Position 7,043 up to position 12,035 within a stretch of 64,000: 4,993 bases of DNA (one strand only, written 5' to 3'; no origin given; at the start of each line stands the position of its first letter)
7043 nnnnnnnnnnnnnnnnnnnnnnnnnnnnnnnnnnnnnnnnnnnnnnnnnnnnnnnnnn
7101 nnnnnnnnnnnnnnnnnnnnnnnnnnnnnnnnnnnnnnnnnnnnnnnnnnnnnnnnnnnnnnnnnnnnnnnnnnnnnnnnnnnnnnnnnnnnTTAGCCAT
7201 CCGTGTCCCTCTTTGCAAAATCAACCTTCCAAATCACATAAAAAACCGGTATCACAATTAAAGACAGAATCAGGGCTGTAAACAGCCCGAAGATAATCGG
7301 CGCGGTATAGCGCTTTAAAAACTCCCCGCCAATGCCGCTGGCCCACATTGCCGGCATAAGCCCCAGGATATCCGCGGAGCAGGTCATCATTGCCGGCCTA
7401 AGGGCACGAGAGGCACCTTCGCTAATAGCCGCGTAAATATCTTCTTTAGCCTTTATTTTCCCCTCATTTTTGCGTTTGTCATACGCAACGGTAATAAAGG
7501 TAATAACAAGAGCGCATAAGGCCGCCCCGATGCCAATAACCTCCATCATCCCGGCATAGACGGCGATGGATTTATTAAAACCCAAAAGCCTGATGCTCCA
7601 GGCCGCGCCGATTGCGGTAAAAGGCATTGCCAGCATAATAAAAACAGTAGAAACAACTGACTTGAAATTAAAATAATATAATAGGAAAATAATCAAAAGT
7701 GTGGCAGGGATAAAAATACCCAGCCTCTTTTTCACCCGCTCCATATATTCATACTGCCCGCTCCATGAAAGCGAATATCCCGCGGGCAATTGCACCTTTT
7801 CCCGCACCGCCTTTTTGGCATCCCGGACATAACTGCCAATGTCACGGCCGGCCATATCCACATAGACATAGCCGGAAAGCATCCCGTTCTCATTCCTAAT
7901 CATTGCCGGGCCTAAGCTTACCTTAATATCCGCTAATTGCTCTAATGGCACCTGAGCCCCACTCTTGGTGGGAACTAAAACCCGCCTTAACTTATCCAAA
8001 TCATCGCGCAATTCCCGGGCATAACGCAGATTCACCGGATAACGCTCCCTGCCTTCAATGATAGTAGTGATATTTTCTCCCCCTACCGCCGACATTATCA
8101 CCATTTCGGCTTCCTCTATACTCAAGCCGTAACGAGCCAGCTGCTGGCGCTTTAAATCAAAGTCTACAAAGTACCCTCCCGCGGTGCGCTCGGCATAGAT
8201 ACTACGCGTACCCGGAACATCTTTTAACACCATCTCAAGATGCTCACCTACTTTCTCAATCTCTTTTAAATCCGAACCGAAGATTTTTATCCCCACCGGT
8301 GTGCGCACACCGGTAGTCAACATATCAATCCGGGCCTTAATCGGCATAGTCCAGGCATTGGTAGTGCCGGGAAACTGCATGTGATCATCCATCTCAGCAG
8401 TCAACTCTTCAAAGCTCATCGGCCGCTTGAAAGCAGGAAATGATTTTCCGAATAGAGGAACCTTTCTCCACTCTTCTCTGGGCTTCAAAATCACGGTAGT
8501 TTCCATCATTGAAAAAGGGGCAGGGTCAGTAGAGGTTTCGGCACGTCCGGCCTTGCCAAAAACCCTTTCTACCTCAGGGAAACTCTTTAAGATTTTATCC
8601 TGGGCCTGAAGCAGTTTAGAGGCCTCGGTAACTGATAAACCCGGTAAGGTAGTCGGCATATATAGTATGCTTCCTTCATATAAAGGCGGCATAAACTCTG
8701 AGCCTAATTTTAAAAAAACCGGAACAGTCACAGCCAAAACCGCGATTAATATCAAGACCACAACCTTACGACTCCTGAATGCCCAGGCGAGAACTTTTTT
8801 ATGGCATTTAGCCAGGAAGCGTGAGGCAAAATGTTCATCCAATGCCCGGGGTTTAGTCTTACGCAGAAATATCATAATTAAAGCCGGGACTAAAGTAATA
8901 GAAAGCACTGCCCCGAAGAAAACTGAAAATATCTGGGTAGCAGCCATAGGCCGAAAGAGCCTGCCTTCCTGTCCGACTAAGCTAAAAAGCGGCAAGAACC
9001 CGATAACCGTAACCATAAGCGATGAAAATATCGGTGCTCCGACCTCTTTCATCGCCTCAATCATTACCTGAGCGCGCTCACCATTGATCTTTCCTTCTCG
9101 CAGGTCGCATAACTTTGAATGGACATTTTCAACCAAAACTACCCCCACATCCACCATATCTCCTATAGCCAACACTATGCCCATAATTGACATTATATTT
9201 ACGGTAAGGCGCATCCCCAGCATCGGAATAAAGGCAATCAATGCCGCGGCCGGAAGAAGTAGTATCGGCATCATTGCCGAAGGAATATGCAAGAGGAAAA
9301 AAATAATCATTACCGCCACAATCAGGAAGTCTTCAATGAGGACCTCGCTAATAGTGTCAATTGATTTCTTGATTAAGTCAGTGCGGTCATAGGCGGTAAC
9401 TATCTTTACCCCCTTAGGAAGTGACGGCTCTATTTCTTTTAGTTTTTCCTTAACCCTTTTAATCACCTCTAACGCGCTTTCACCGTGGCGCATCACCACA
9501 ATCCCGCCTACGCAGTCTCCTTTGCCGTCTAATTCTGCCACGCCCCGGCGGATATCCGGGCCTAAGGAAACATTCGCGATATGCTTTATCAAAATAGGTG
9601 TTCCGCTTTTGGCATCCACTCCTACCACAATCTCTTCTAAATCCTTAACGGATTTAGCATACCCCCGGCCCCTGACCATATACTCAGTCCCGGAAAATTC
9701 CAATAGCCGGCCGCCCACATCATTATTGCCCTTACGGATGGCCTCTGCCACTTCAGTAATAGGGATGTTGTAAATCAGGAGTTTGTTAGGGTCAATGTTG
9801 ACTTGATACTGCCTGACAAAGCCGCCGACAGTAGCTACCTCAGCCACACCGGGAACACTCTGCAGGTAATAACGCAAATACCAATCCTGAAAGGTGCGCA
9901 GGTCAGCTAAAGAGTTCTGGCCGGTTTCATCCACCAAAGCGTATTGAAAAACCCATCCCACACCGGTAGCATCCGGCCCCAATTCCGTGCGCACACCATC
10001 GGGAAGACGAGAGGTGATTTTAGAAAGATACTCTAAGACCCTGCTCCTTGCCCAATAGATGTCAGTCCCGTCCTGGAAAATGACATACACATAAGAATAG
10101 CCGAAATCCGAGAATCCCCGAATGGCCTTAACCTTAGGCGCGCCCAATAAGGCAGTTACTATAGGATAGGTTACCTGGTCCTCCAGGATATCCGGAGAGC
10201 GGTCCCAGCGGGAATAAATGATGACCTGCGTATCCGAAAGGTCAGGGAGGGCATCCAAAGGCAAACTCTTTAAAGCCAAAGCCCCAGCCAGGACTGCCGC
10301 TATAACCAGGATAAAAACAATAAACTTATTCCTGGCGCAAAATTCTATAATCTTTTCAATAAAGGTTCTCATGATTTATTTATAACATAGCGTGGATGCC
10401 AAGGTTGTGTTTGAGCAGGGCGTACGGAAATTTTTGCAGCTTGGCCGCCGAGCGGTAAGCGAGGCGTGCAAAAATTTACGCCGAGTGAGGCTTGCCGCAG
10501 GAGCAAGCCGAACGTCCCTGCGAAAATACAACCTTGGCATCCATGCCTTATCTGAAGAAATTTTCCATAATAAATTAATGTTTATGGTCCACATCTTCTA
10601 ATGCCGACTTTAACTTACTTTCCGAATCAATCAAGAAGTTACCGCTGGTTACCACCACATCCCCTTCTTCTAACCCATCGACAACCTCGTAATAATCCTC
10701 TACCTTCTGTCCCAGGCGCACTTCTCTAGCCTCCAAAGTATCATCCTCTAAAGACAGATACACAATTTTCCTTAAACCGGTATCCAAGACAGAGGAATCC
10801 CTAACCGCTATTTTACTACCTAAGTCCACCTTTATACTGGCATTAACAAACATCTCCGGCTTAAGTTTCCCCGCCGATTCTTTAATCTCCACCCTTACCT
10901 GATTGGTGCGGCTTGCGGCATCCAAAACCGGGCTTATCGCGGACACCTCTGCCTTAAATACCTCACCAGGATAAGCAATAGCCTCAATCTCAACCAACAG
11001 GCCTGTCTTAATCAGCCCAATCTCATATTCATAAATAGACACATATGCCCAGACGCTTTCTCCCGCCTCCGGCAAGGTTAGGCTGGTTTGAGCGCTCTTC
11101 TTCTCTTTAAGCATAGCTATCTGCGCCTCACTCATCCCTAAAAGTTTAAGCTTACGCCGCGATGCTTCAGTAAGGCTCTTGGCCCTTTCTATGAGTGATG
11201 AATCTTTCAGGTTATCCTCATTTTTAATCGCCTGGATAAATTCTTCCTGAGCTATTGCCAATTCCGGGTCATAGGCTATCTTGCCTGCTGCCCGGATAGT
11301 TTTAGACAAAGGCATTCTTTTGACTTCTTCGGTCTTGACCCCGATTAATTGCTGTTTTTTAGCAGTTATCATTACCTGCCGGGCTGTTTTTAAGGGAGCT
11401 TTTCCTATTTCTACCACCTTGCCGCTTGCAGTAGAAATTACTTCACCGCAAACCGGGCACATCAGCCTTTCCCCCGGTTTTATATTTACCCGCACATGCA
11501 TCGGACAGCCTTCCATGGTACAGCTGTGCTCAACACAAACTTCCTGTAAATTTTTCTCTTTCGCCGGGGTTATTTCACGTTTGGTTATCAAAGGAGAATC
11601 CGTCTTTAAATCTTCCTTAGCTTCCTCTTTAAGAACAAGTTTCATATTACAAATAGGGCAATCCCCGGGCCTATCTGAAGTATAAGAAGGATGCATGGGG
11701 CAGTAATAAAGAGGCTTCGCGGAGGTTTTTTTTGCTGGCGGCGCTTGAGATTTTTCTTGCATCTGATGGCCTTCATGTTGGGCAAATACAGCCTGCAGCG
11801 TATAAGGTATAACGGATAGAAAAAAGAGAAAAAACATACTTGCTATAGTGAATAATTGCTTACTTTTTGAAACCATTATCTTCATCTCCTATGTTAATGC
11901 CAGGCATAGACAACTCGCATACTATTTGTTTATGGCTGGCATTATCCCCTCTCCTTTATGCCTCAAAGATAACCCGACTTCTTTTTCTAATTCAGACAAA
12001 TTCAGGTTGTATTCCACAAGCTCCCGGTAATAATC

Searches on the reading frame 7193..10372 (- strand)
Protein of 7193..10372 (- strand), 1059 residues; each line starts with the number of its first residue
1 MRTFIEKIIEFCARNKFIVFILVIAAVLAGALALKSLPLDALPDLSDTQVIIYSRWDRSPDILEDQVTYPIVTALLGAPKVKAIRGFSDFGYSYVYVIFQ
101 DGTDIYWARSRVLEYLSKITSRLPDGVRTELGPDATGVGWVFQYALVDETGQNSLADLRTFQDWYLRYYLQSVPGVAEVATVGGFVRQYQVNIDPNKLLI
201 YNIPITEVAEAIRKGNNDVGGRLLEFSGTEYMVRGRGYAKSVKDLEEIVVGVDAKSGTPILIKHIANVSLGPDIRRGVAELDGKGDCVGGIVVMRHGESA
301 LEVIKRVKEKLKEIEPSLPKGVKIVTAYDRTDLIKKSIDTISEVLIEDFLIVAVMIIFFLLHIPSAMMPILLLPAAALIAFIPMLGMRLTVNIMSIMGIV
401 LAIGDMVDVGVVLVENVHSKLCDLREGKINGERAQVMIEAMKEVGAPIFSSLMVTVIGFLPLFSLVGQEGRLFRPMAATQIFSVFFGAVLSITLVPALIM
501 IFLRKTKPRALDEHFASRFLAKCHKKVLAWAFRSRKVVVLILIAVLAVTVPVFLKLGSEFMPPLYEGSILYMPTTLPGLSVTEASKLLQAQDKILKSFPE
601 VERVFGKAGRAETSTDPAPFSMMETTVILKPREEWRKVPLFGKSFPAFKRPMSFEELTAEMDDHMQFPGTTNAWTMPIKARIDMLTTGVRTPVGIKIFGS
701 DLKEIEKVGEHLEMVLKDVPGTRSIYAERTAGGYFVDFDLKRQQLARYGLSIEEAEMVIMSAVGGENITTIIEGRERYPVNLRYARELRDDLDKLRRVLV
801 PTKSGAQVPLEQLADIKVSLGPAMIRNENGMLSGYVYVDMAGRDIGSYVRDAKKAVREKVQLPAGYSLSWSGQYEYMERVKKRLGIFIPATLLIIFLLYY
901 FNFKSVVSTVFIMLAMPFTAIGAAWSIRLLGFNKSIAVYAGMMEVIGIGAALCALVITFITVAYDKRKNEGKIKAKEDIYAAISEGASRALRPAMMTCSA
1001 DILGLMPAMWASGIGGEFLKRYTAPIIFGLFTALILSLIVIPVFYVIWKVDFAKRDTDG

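Call 44: search_protein_families(library=pfam, proteins=[window:7193-10372:-], max_evalue=0.00001)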
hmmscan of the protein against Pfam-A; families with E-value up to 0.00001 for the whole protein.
window:7193-10372:- (1059 aa): 1 family
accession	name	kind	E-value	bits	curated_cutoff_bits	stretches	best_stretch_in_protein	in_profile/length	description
PF00873.25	ACR_tran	-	6.7e-213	709.8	28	1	8-1047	1-1019/1021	AcrB/AcrD/AcrF family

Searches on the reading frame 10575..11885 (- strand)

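Call 44: search_protein_families(library=pfam, proteins=[window:10575-11885:-], max_evalue=0.00001)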
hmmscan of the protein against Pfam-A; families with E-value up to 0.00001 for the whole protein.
window:10575-11885:- (436 aa): 3 families
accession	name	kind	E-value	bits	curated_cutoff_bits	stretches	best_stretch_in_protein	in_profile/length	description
PF16576.10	HlyD_D23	-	5.1e-31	108.1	30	2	276-347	143-214/214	Barrel-sandwich domain of CusB or HlyD membrane-fusion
PF19335.5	HMBD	-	2e-13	50.5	23.6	1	60-84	2-26/28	Heavy metal binding domain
PF13437.12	HlyD_3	-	2.9e-06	28.4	22.2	0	276-343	34-105/106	HlyD family secretion protein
